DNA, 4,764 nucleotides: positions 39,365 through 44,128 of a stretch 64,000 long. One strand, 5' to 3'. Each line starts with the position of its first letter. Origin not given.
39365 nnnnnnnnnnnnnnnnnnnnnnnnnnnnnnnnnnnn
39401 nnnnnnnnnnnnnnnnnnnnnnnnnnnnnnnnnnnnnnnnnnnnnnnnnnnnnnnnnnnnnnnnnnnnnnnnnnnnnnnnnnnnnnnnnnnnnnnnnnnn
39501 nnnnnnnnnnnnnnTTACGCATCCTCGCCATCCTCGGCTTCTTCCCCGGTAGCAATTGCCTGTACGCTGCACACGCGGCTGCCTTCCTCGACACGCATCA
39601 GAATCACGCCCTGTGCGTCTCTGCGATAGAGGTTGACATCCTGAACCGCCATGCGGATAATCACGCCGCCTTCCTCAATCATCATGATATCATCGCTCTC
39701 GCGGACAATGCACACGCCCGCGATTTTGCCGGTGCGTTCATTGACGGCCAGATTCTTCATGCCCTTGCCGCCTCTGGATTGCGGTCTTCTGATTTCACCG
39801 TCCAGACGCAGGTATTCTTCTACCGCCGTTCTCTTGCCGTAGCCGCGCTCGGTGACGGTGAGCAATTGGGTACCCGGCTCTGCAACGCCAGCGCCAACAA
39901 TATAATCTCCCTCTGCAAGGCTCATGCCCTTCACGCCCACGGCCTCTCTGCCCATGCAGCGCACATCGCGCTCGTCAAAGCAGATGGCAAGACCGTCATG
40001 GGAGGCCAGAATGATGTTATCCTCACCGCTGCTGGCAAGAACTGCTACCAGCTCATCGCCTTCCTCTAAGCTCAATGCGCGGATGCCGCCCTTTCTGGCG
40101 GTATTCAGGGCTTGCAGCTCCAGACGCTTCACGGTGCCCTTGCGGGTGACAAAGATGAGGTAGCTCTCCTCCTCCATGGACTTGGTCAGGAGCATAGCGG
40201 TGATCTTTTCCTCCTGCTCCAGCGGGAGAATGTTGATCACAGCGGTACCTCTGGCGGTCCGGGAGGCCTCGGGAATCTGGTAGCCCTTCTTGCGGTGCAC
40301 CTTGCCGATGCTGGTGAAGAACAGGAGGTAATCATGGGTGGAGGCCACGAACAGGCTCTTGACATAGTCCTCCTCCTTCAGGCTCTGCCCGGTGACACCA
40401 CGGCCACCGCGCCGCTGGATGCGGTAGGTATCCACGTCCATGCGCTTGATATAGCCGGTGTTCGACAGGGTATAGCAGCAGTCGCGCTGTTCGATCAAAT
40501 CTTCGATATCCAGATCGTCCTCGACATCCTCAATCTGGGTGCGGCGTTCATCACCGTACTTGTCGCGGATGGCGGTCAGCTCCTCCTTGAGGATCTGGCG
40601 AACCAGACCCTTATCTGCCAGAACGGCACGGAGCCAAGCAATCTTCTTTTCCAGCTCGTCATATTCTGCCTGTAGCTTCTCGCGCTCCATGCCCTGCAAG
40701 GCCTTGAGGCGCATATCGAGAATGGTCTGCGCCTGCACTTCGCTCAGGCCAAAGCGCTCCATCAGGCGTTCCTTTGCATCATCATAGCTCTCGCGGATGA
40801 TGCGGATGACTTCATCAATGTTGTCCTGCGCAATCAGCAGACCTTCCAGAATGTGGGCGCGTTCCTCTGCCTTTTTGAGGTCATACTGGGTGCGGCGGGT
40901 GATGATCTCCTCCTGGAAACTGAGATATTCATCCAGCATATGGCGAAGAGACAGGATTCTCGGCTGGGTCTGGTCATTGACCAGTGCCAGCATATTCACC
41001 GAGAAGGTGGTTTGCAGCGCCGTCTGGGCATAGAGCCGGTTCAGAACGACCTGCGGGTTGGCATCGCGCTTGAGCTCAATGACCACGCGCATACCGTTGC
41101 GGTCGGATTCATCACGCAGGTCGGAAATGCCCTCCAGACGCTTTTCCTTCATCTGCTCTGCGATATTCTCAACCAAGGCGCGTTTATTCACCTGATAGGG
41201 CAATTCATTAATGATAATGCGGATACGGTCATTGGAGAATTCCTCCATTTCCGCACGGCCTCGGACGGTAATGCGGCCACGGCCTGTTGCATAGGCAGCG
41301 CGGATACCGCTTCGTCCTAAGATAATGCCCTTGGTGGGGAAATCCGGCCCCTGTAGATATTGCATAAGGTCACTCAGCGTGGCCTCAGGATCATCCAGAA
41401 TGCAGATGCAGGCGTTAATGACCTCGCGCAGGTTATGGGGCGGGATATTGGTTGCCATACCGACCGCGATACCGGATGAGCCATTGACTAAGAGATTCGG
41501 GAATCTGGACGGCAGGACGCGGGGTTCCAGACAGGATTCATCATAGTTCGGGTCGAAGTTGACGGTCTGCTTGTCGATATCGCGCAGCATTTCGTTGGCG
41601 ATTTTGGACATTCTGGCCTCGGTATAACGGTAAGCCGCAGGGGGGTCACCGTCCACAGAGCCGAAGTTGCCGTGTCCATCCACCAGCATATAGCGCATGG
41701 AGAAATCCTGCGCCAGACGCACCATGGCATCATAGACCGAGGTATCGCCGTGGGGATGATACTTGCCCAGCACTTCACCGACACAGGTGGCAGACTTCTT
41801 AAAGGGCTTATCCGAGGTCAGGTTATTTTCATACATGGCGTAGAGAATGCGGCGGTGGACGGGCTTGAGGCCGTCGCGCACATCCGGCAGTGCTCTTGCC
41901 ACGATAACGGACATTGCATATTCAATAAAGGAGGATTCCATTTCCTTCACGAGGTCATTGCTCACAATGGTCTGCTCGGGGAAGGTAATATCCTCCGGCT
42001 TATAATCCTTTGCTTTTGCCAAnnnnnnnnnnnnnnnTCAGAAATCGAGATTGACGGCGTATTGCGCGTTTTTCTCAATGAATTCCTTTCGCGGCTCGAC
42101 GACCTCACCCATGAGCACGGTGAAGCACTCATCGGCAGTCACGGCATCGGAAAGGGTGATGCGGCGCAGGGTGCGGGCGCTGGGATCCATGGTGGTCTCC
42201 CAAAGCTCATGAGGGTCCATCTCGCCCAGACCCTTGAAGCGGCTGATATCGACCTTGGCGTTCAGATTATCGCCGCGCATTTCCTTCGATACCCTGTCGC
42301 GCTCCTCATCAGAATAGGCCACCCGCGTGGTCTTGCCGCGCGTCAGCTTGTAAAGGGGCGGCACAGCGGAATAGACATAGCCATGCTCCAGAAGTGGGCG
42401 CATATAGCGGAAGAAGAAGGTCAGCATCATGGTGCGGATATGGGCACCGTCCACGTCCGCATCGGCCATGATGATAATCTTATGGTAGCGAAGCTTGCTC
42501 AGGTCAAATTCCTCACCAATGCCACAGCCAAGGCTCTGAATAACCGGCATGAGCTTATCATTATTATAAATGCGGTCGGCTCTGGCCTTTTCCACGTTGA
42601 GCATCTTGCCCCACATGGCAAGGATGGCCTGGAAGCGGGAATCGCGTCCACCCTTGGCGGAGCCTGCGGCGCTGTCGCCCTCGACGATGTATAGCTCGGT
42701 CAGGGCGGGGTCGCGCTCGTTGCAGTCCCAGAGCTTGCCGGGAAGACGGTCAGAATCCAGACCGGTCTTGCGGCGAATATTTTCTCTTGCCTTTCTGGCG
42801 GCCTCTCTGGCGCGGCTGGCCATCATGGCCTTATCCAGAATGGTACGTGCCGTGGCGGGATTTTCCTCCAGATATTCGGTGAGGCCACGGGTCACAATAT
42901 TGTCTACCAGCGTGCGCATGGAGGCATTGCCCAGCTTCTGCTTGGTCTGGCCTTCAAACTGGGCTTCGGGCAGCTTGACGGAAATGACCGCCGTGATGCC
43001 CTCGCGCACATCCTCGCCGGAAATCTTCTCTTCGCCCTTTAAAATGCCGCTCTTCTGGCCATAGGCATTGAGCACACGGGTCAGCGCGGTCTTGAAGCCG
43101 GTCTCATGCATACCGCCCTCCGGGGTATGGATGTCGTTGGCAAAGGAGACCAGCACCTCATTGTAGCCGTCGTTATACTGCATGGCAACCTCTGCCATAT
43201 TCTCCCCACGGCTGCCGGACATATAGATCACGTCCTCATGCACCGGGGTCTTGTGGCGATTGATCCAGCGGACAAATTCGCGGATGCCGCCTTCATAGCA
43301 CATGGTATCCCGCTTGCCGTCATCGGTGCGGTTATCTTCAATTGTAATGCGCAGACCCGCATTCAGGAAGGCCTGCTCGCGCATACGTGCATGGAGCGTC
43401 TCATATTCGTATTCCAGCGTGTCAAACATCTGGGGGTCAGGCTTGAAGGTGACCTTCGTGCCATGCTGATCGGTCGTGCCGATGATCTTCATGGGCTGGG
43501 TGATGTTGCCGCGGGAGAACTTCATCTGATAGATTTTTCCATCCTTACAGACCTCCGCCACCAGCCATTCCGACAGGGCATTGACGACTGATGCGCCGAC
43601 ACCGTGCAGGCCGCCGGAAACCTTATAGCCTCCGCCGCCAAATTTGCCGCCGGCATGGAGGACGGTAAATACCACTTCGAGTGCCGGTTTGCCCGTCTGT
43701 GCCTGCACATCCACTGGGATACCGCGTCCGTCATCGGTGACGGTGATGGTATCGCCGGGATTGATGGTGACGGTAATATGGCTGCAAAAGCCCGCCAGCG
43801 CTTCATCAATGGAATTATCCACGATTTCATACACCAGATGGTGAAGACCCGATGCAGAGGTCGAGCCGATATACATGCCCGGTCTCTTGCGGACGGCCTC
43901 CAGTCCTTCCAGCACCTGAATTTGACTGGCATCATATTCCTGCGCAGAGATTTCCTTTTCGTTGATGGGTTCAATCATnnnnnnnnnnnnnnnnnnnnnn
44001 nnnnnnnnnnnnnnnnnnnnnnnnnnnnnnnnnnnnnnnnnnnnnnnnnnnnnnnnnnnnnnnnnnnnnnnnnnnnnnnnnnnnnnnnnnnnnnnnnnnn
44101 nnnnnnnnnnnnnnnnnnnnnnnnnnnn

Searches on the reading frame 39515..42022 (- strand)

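Call 27: search_protein_families(library=pfam, proteins=[window:39515-42022:-])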
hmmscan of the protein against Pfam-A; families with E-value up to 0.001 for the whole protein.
window:39515-42022:- (835 aa): 2 families
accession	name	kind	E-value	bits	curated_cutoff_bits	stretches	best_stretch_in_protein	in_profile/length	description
PF00521.26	DNA_topoisoIV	-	1.6e-170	568.1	31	1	43-482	1-431/432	DNA gyrase/topoisomerase IV, subunit A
PF03989.18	DNA_gyraseA_C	-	2.9e-55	183.9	27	6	518-560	5-47/48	DNA gyrase C-terminal domain, beta-propeller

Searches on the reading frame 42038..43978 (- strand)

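Call 27: search_protein_families(library=pfam, proteins=[window:42038-43978:-])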
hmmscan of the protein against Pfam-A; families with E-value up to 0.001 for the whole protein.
window:42038-43978:- (646 aa): 4 families
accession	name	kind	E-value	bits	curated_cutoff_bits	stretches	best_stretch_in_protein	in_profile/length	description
PF00204.31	DNA_gyraseB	-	1.2e-58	197.8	27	1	231-399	1-172/173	DNA gyrase B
PF00986.26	DNA_gyraseB_C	-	2.3e-27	95.3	29.8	1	574-635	2-63/63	DNA gyrase B subunit, carboxyl terminus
PF01751.28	Toprim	-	1.3e-17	64.2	23.1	1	428-532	1-86/96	Toprim domain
PF02518.31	HATPase_c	-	3.2e-16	60.2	26.4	1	42-181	3-108/111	Histidine kinase-, DNA gyrase B-, and HSP90-like ATPase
